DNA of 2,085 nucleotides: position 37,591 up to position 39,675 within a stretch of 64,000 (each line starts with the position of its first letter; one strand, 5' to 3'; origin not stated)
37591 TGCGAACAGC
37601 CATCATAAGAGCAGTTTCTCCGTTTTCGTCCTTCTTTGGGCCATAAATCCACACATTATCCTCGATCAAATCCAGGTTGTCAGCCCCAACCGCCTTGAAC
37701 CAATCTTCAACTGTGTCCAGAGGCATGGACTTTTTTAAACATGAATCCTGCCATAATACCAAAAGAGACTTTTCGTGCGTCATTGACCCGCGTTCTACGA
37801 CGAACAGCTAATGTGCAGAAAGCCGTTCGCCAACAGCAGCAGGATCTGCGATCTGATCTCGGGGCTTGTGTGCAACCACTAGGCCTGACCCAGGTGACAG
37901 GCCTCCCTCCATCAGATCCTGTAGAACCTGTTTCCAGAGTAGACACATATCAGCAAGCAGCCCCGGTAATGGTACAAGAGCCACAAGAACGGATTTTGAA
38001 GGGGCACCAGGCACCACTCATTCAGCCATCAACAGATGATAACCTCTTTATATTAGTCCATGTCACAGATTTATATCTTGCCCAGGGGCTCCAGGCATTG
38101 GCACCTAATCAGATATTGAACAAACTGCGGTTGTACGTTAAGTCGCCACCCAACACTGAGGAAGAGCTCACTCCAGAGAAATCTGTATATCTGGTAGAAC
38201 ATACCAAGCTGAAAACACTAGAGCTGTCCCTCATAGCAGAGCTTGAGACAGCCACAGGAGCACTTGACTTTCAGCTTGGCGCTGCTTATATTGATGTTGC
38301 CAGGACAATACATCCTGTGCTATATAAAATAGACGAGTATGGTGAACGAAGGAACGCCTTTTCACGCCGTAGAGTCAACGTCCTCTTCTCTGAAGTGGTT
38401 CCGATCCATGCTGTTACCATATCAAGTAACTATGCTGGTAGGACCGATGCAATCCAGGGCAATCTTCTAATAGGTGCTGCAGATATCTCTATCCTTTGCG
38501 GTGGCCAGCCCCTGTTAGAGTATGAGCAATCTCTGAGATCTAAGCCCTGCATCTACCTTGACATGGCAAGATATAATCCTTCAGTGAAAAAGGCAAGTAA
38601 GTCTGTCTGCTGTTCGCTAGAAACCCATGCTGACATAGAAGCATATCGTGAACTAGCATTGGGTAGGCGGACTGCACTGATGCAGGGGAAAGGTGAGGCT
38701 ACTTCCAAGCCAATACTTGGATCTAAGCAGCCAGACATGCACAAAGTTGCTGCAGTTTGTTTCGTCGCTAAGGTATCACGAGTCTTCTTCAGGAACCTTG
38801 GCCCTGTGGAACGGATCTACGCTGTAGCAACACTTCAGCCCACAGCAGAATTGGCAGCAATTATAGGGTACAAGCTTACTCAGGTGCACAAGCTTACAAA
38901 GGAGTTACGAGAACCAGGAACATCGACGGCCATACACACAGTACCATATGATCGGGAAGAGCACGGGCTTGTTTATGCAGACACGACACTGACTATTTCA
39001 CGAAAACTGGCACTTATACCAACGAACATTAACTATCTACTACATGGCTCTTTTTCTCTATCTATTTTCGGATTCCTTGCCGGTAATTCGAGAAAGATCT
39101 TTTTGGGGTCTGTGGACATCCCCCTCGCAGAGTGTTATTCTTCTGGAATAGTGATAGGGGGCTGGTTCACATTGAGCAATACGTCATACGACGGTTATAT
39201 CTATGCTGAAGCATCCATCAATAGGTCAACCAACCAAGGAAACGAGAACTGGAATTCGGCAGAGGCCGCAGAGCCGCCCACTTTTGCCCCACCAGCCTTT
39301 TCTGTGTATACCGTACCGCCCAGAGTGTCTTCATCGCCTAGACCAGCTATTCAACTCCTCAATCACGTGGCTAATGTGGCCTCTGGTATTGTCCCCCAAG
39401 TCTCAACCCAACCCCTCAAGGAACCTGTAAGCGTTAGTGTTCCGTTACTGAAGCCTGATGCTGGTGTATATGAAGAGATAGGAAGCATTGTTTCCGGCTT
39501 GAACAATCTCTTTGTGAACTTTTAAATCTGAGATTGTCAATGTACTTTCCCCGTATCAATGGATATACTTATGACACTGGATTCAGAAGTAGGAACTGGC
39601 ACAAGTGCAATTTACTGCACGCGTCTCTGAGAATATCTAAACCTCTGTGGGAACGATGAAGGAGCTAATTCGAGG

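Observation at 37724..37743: Two divergent genes are separated by only 14 bp of A/T, likely a minimal bidirectional initiator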

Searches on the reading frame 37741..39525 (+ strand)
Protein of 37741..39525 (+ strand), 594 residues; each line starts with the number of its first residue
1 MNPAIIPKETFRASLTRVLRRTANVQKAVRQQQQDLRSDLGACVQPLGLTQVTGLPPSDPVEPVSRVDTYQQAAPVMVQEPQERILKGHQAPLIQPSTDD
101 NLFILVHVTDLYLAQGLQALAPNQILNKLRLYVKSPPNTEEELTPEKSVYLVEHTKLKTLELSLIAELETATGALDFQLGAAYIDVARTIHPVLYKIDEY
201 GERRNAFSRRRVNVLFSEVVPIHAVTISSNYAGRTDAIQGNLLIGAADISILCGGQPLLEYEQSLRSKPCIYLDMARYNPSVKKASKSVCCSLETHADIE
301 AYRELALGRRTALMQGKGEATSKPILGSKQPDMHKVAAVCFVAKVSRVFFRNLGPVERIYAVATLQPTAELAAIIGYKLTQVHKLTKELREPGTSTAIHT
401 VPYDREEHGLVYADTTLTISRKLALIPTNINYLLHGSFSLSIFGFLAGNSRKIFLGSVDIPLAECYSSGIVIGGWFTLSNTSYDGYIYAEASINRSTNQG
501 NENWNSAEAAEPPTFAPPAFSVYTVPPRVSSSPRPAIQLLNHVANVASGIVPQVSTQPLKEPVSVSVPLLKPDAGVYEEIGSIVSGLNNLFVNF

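Call 8: find_encoding_contigs(protein=window:37741-39525:+, flank=3000, max_places=6)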
Protein window:37741-39525:+ (594 aa): 24 contigs read that carry it; 5 places shown.
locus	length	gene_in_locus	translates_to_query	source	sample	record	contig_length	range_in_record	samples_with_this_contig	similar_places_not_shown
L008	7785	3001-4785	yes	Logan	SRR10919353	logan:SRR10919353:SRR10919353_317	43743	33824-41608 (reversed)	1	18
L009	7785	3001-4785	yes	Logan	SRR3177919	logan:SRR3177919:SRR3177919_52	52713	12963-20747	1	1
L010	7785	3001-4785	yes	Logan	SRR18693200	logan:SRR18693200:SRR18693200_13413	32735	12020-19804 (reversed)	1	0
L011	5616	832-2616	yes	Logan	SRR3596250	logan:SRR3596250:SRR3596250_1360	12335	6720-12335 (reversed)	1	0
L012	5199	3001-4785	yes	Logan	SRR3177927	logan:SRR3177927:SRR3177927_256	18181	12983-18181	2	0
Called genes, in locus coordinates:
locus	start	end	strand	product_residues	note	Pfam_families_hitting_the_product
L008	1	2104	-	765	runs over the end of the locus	PF03635:Vps35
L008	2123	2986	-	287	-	PF12796:Ank_2, PF13637:Ank_4 (faint), PF00023:Ank (faint), PF13606:Ank_3 (faint), PF13857:Ank_5 (faint), PF12796:Ank_2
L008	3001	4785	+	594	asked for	-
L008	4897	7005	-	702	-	-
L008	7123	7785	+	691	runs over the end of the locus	PF01368:DHH, PF00571:CBS (weak), PF02833:DHHA2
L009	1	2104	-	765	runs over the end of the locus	PF03635:Vps35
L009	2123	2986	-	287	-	PF12796:Ank_2, PF13637:Ank_4 (faint), PF00023:Ank (faint), PF13606:Ank_3 (faint), PF13857:Ank_5 (faint), PF12796:Ank_2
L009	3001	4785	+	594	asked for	-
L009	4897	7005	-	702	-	-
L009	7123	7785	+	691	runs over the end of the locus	PF01368:DHH, PF00571:CBS (weak), PF02833:DHHA2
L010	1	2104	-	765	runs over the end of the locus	PF03635:Vps35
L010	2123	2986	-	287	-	PF12796:Ank_2, PF13637:Ank_4 (faint), PF00023:Ank (faint), PF13606:Ank_3 (faint), PF13857:Ank_5 (faint), PF12796:Ank_2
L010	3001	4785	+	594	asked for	-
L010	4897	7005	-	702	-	-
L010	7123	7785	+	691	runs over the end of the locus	PF01368:DHH, PF00571:CBS (weak), PF02833:DHHA2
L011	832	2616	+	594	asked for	-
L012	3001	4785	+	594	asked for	-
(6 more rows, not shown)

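Call 9: find_homologous_proteins(query=window:37741-39525:+, max_evalue=0.00001)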
Query window:37741-39525:+ (594 aa): 5 proteins with E <= 0.00001 among 8000 candidates.
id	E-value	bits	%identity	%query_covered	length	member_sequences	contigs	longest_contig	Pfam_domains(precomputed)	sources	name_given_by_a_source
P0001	0.0e+0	1318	100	100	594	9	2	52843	-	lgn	-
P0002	0.0e+0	1180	89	100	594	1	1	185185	-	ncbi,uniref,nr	ncbi:Hypothetical protein GLP15_612 [Giardia lamblia P15]|uniref:Uncharacterized protein n=1 Tax=Gia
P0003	0.0e+0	1059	80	100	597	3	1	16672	-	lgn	-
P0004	0.0e+0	1035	80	96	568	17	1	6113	-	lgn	-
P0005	0.0e+0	1018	76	100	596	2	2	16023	-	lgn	-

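Call 10: find_encoding_contigs(protein=P0002, flank=3000, max_places=3)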
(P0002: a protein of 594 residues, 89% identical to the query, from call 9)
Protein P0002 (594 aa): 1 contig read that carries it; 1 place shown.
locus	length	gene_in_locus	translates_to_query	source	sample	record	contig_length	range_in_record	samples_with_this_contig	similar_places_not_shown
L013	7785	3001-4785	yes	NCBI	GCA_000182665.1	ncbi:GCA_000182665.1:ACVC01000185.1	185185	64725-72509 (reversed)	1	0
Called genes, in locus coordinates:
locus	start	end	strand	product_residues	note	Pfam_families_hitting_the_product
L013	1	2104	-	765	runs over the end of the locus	PF03635:Vps35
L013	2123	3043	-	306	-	PF12796:Ank_2, PF13637:Ank_4 (faint), PF00023:Ank (faint), PF13606:Ank_3 (faint), PF13857:Ank_5 (faint), PF12796:Ank_2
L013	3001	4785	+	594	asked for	-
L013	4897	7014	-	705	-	-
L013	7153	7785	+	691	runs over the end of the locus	PF01368:DHH, PF00571:CBS (weak), PF02833:DHHA2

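Call 11: find_encoding_contigs(protein=P0003, flank=3000, max_places=3)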
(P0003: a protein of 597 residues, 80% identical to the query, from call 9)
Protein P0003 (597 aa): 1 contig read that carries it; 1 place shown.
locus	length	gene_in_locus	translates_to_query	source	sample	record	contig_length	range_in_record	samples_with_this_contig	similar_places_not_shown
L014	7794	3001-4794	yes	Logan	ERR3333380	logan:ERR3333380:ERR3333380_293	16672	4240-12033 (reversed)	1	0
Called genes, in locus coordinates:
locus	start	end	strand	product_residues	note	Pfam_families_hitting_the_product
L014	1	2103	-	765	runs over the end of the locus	PF03635:Vps35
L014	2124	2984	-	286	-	PF12796:Ank_2, PF13637:Ank_4 (faint), PF00023:Ank (faint), PF13606:Ank_3 (faint), PF13857:Ank_5 (faint), PF12796:Ank_2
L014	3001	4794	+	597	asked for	-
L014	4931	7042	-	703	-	-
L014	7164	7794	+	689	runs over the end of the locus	PF00571:CBS (weak), PF01368:DHH, PF00571:CBS (weak), PF02833:DHHA2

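Call 12: find_encoding_contigs(protein=P0005, flank=3000, max_places=3)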
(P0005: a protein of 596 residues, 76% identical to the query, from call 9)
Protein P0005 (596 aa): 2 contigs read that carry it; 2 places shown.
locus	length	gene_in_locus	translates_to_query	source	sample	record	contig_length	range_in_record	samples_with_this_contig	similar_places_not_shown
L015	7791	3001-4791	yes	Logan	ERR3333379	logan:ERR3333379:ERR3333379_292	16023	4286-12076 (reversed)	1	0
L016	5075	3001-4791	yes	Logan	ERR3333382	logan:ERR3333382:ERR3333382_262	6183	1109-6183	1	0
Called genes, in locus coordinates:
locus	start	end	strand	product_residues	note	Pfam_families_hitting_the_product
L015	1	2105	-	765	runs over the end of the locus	PF03635:Vps35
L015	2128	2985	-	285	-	PF12796:Ank_2, PF13637:Ank_4 (faint), PF00023:Ank (faint), PF13606:Ank_3 (faint), PF13857:Ank_5 (faint), PF12796:Ank_2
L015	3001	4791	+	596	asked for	-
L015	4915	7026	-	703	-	-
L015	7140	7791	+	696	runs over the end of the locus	PF00571:CBS (weak), PF01368:DHH, PF00571:CBS (weak), PF02833:DHHA2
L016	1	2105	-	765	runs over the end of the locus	PF03635:Vps35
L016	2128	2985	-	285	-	PF12796:Ank_2, PF13637:Ank_4 (faint), PF00023:Ank (faint), PF13606:Ank_3 (faint), PF13857:Ank_5 (faint), PF12796:Ank_2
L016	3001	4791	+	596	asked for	-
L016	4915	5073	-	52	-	?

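Call 13: find_encoding_contigs(protein=P0004, flank=3000, max_places=3)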
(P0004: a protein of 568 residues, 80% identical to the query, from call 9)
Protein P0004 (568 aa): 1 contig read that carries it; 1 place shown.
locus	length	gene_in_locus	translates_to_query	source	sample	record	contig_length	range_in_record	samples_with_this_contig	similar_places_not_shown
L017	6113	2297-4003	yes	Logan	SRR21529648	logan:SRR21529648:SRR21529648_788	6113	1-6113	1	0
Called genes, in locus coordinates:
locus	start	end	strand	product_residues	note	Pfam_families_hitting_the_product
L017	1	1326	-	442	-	?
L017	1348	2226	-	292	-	PF12796:Ank_2, PF13637:Ank_4 (faint), PF13857:Ank_5 (faint), PF00023:Ank (faint), PF13606:Ank_3 (faint), PF12796:Ank_2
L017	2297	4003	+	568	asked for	-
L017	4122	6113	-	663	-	?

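Call 15: list_cluster_members(proteins=[window:37741-39525:+, window:36863-37726:-, window:36863-37783:-])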
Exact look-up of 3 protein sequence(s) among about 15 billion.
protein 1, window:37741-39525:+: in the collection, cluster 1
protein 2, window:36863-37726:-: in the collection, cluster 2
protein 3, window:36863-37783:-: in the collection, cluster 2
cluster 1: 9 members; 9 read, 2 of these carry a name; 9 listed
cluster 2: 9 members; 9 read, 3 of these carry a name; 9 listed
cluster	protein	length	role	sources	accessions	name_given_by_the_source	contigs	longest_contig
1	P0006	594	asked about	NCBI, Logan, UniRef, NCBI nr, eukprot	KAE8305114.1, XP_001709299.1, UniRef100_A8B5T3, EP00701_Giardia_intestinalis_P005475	hypothetical protein GL50803_004768 [Giardia duodenalis] | Uncharacterized protein n=1 Tax=Giardia intestinalis (strain ATCC 50803 / WB clone C6) ... | hypothetical protein GL50803_004768 [Giardia intestinalis]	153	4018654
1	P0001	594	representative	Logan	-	-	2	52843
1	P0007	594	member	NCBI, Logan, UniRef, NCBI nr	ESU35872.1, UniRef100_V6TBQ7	Hypothetical protein DHA2_4768 [Giardia duodenalis] | Uncharacterized protein n=1 Tax=Giardia intestinalis TaxID=5741 RepID=V6TBQ7_GIAIN | Hypothetical protein DHA2_4768 [Giardia intestinalis]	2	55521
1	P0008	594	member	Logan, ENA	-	-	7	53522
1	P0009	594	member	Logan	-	-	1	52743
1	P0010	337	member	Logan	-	-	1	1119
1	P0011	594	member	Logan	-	-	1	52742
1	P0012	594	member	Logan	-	-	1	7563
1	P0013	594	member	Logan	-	-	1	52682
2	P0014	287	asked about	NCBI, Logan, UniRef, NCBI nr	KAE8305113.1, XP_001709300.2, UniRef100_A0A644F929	Ankyrin repeat protein 1 [Giardia duodenalis] | Ankyrin repeat protein 1 n=1 Tax=Giardia intestinalis (strain ATCC 50803 / WB clone C6) ... | Ankyrin repeat protein 1 [Giardia intestinalis]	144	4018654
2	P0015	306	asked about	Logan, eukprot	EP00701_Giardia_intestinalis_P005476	XP_001709300.1 Protein 21.1 [Giardia lamblia ATCC 50803]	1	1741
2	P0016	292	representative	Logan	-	-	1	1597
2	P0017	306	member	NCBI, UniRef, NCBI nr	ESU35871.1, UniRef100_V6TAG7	Ankyrin repeat protein [Giardia duodenalis] | Ankyrin repeat protein n=1 Tax=Giardia intestinalis TaxID=5741 RepID=V6TAG7_GIAIN | Ankyrin repeat protein [Giardia intestinalis]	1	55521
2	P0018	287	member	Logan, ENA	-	-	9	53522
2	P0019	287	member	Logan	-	-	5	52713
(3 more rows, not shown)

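Call 36: find_homologous_proteins(query=A2, max_evalue=0.001)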
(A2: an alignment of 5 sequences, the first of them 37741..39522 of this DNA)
Query A2 (5 sequences) (594 aa, profile of the alignment): 5 proteins with E <= 0.001 among 8000 candidates.
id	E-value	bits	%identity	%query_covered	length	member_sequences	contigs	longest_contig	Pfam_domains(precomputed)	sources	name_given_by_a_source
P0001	0.0e+0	1296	100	100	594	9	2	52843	-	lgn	-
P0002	0.0e+0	1296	89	100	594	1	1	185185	-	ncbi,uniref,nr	ncbi:Hypothetical protein GLP15_612 [Giardia lamblia P15]|uniref:Uncharacterized protein n=1 Tax=Gia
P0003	0.0e+0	1283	80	100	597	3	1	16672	-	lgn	-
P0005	0.0e+0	1271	76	100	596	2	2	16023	-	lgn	-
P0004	0.0e+0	1215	80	96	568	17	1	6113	-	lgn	-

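Call 48: search_protein_families(library=pfam, proteins=[window:37741-39522:+], max_evalue=0.1)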
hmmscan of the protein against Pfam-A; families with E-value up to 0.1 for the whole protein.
window:37741-39522:+ (594 aa): 0 families

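Call 52: find_encoding_contigs(protein=P0010, flank=3000, max_places=3)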
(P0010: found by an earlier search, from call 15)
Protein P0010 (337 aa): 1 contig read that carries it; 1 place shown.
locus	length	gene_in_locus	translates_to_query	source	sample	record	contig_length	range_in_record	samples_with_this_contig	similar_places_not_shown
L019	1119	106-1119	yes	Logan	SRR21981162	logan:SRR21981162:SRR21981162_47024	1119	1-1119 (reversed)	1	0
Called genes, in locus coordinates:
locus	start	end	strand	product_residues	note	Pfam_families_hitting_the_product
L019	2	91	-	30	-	?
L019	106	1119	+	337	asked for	?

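Call 53: find_encoding_contigs(protein=P0016, flank=3000, max_places=3)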
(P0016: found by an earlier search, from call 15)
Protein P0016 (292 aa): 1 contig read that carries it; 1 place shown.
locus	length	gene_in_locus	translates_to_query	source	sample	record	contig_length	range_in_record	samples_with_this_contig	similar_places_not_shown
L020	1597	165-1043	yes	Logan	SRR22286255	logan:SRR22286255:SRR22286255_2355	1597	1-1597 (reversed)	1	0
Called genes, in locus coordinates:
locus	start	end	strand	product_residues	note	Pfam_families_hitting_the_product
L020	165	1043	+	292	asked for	PF13637:Ank_4 (faint), PF12796:Ank_2, PF13857:Ank_5 (faint), PF00023:Ank (faint), PF13606:Ank_3 (faint), PF12796:Ank_2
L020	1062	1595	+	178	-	?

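Call 68: predict_structure(alignment_id=A6)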
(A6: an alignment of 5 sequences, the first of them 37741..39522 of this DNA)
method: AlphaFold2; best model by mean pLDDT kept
length: 594 residues; sequences in the alignment: 5
mean_pLDDT: 28.7   pTM: 0.19
mean pLDDT of the five models: 28.7, 26.1, 25.8, 25.7, 25.0
residues with pLDDT >= 90: 0; 70-90: 0; 50-70: 0; < 50: 594
segments of 3 or more residues with pLDDT < 50: 1-594
pLDDT, mean of each block of 10 residues (from residue 1): 42 38 36 34 30 30 26 28 25 25 26 31 30 27 26 21 23 25 24 25 25 22 23 24 22 22 25 29 28 31 34 29 32 31 28 27 28 27 28 26 25 23 24 38 40 43 34 31 38 38 30 25 23 23 22 27 27 34 31 32
secondary structure, 60 per line:
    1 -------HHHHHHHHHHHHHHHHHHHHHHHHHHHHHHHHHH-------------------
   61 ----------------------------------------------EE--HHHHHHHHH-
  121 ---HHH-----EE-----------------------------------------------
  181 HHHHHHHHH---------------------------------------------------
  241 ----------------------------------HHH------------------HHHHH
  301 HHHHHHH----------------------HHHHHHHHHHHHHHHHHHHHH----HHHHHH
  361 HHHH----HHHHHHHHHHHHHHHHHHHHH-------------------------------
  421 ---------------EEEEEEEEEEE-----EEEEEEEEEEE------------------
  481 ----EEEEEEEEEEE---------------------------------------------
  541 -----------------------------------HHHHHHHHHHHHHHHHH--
elements in order: H8-41 H111-119 H181-189 H296-307 H330-350 H355-364 H369-389 E436-446 E452-462 E485-495 H576-592

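Call 72: search_protein_representatives(alignment_id=A6)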
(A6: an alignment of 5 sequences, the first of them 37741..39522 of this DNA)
Query: 5 sequences, 594 profile positions. Proteins with E-value up to 0.001 (for the whole library): 6; up to 1e-10: 4; up to 1e-30: 4. The best 6 are listed.
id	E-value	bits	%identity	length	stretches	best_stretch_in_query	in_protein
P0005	0.0e+00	1266.6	-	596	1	1-594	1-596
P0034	1.4e-92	327.4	-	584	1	1-528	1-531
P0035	1.2e-79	284.8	-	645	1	1-583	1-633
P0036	8.0e-38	146.6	-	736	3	356-582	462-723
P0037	3.7e-09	52.0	-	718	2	244-523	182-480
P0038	1.5e-06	43.4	-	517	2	322-458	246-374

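Call 74: find_encoding_contigs(protein=P0034, flank=4000, max_places=2)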
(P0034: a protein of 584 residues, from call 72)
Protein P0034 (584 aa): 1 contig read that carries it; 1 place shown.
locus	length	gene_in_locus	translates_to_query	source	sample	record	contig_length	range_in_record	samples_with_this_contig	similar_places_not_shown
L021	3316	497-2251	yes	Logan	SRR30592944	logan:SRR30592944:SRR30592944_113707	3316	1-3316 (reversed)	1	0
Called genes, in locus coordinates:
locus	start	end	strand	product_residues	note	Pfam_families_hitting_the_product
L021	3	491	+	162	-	?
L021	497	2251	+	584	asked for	-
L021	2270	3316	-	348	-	?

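Call 78: find_encoding_contigs(protein=P0035, flank=4000, max_places=2)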
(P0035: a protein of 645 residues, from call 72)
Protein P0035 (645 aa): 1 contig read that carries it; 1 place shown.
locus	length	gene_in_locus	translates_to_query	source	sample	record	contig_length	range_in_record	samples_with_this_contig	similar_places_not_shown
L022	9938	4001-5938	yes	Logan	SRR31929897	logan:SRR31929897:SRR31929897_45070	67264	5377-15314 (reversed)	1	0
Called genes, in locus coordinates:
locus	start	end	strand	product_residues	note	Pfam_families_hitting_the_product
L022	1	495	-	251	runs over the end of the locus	PF21057:Hikeshi-like_C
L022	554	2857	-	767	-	PF00270:DEAD (faint), PF04851:ResIII (faint), PF06733:DEAD_2, PF13307:Helicase_C_2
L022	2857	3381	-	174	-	-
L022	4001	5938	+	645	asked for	-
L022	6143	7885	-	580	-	-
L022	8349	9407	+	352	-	PF13177:DNA_pol3_delta2, PF21960:RCF1-5-like_lid (weak), PF22534:RFC_C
